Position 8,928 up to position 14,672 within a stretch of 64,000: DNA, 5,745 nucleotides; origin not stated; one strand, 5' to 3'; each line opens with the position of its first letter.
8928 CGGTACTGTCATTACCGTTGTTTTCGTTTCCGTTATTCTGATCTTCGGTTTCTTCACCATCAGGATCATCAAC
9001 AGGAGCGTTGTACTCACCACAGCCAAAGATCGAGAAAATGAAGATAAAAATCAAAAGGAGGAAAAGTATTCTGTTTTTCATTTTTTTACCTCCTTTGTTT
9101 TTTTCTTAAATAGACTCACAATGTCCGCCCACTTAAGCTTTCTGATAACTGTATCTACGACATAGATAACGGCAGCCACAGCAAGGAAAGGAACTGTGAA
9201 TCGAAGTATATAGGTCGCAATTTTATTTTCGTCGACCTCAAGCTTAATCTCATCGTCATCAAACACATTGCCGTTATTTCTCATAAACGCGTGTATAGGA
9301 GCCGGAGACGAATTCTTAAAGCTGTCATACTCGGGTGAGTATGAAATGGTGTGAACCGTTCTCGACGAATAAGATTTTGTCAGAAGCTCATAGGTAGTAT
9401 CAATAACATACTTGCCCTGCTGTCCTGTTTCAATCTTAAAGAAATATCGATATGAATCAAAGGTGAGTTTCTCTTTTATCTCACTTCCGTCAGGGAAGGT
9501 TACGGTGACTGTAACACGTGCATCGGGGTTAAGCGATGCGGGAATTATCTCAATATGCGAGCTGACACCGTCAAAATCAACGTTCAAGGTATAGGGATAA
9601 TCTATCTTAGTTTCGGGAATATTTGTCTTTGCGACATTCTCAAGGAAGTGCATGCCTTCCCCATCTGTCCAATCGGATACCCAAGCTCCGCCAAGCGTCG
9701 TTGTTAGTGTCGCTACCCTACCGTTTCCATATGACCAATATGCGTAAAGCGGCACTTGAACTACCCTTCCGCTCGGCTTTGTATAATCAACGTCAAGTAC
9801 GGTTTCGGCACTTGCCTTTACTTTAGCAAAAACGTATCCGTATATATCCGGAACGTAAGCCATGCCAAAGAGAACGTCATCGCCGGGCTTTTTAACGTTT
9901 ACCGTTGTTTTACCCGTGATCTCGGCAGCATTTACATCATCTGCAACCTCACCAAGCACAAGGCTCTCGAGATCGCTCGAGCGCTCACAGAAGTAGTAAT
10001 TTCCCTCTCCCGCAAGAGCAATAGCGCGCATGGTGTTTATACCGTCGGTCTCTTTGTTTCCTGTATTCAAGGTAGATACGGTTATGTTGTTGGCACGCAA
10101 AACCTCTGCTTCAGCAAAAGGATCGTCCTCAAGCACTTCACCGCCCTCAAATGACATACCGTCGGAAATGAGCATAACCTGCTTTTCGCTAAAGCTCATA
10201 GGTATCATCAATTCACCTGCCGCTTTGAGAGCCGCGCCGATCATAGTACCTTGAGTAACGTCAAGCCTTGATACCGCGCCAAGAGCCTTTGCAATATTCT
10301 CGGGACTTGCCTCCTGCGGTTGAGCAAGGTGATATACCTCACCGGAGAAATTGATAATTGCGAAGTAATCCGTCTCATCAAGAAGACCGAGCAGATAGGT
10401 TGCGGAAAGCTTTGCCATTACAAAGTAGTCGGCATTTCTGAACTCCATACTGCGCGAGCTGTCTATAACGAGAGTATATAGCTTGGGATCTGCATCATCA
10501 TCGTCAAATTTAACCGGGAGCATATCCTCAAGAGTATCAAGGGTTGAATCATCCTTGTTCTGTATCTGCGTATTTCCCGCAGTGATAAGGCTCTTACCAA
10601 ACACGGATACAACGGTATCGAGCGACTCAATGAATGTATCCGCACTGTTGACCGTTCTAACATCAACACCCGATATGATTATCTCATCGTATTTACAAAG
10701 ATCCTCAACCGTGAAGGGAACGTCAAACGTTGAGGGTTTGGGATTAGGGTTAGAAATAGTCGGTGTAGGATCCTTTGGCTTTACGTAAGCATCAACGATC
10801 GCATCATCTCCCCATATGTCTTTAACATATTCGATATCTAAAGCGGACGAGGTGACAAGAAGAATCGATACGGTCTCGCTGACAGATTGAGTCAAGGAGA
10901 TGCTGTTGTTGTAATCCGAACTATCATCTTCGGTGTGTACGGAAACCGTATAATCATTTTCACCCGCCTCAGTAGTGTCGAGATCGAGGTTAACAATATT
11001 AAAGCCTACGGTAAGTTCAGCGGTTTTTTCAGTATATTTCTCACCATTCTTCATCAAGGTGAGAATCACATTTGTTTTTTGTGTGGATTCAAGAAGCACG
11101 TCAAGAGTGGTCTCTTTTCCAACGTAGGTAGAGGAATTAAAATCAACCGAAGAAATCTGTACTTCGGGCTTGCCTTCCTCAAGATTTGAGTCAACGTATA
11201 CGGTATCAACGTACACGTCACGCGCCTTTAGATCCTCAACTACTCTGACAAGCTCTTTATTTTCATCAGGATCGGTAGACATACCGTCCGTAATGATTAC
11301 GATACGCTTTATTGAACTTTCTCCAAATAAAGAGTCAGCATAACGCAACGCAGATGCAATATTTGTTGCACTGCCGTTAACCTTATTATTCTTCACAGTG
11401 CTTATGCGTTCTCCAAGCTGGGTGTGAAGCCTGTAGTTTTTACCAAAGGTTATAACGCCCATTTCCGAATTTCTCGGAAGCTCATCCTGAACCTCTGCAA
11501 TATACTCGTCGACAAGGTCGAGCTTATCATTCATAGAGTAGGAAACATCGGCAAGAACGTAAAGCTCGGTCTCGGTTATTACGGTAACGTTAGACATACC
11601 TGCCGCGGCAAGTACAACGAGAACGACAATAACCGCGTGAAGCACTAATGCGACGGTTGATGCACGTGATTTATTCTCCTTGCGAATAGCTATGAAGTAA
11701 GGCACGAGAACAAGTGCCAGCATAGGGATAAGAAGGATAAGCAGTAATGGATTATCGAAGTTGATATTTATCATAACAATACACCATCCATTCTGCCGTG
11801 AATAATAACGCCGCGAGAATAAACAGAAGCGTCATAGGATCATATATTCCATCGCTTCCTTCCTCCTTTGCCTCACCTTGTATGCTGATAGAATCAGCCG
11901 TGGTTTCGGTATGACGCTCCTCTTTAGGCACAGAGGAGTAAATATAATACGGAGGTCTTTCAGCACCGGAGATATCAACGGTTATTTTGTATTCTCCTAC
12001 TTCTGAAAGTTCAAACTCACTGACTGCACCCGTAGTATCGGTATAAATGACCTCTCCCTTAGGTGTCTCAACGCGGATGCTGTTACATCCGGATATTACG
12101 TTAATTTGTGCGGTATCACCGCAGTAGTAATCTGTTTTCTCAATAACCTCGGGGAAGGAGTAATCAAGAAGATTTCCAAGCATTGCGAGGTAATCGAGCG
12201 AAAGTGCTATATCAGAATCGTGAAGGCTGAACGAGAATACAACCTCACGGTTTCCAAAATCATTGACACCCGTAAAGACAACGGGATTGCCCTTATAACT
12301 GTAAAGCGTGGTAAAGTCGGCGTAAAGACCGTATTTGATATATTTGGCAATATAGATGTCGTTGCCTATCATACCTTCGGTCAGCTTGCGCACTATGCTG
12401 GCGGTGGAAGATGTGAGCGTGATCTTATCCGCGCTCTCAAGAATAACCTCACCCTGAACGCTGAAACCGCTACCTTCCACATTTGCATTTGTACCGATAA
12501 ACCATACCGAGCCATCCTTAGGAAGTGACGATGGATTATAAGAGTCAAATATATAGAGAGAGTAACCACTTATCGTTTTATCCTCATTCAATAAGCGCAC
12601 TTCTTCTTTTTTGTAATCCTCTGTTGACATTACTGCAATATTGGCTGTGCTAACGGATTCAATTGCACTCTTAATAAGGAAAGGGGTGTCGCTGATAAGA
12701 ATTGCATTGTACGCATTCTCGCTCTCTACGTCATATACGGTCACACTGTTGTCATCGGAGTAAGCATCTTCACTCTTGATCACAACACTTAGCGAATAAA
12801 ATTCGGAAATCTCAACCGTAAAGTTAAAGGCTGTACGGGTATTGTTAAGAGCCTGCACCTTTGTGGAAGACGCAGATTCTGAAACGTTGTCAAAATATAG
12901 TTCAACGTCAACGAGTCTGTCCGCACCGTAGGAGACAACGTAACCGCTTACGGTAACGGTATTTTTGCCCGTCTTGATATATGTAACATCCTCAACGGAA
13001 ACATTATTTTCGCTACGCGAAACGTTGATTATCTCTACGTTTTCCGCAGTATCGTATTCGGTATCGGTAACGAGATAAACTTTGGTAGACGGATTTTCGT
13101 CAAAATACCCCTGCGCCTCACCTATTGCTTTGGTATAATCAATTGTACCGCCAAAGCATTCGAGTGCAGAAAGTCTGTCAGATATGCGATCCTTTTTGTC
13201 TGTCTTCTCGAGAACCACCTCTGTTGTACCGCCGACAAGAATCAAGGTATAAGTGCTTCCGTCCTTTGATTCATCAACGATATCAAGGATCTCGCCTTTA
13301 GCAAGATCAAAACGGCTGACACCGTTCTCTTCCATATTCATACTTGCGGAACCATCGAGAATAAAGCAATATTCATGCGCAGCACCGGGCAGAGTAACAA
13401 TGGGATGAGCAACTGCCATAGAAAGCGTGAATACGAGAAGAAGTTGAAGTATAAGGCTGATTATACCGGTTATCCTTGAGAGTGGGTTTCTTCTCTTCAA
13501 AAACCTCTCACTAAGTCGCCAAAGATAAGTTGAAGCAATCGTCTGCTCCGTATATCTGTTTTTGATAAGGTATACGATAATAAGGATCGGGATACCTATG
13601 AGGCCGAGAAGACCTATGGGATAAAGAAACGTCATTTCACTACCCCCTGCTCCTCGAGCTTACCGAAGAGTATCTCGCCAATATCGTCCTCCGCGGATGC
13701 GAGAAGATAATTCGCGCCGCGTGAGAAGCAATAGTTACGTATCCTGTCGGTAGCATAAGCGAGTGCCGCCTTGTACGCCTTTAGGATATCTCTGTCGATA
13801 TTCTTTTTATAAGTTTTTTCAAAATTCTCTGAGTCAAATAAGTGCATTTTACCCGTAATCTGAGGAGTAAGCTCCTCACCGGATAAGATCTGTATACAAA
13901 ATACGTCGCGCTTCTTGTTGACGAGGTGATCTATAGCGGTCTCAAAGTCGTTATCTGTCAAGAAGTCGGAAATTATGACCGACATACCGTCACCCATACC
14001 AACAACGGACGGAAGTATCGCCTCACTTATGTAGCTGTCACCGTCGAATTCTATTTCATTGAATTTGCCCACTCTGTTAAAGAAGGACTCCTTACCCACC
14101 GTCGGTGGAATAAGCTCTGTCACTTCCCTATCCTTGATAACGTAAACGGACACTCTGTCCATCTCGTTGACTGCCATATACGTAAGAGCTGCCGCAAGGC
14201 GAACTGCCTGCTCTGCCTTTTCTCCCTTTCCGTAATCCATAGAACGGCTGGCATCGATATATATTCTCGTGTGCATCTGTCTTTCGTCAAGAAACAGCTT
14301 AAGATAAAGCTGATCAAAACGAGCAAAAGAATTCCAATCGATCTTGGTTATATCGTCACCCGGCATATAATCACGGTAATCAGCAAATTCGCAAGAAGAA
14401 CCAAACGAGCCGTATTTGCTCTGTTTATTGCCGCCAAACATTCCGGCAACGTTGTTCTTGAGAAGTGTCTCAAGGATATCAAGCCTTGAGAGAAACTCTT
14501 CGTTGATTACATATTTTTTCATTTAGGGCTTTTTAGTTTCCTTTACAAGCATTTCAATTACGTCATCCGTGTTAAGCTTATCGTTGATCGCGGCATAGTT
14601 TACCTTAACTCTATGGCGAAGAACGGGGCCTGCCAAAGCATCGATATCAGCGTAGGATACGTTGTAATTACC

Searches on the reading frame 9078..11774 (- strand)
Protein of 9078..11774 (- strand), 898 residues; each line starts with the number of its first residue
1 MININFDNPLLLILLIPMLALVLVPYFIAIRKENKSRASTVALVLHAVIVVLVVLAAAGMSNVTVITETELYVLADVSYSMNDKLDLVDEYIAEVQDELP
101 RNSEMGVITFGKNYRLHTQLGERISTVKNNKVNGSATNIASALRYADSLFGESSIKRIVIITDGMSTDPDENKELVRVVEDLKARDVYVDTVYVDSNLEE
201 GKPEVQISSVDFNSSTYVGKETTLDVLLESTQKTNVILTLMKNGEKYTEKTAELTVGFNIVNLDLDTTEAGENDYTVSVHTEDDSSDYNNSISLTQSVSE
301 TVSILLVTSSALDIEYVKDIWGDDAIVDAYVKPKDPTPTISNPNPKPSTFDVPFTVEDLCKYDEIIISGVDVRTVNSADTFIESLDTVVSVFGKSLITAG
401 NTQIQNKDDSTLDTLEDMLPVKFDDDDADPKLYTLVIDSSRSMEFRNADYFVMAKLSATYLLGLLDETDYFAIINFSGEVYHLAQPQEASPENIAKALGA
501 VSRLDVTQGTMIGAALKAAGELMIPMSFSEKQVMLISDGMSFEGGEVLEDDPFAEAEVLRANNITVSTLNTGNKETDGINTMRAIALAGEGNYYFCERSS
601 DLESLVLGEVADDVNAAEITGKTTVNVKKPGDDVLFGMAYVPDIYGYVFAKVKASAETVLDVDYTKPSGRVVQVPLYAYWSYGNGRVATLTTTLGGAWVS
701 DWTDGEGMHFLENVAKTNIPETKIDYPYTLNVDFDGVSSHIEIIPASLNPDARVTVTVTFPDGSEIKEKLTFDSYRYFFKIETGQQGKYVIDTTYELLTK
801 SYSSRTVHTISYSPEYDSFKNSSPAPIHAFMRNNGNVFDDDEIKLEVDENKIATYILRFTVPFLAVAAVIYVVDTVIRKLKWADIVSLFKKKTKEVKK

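Call 54: search_protein_families(library=pfam, proteins=[window:9078-11774:-], max_evalue=0.0001)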
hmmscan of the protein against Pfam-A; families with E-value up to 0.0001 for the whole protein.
window:9078-11774:- (898 aa): 4 families
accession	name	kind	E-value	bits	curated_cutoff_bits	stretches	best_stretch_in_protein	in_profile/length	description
PF00092.34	VWA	-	1e-24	88.1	23.8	2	435-605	4-171/174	von Willebrand factor type A domain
PF13519.12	VWA_2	-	3.8e-24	85.8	27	2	72-164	2-106/107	von Willebrand factor type A domain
PF05762.20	VWA_CoxE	-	1.2e-08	35.1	26.4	0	69-186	57-179/222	VWA domain containing CoxE-like protein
PF13768.12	VWA_3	-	4.7e-08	33.7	27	0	70-196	2-135/155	von Willebrand factor type A domain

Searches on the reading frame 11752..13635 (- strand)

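Call 54: search_protein_families(library=pfam, proteins=[window:11752-13635:-], max_evalue=0.0001)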
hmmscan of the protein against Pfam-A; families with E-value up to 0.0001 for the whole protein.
window:11752-13635:- (627 aa): 2 families
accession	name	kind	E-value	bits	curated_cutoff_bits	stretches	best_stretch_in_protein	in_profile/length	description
PF13519.12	VWA_2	-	1e-12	49.1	27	1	91-192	3-106/107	von Willebrand factor type A domain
PF07584.16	BatA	-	3.6e-11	43.8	25.9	1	1-78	1-77/77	Aerotolerance regulator N-terminal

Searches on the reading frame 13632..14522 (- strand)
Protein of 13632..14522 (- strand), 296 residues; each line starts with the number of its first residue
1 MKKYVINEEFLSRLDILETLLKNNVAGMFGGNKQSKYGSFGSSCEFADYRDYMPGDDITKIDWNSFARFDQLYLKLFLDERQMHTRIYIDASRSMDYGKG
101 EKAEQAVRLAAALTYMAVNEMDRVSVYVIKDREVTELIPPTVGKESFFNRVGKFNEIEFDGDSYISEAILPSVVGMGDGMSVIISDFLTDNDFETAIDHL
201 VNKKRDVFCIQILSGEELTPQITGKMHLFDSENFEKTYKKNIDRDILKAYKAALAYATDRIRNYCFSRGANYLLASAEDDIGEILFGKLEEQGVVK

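Call 54: search_protein_families(library=pfam, proteins=[window:13632-14522:-], max_evalue=0.0001)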
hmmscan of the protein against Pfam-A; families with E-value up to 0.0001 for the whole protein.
window:13632-14522:- (296 aa): 2 families
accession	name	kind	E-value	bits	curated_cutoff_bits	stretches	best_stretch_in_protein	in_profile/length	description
PF01882.25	DUF58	-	1.7e-32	112.8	23.4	1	48-255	1-211/216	Protein of unknown function DUF58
PF13519.12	VWA_2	-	8.4e-05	23.6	27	0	88-169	4-82/107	von Willebrand factor type A domain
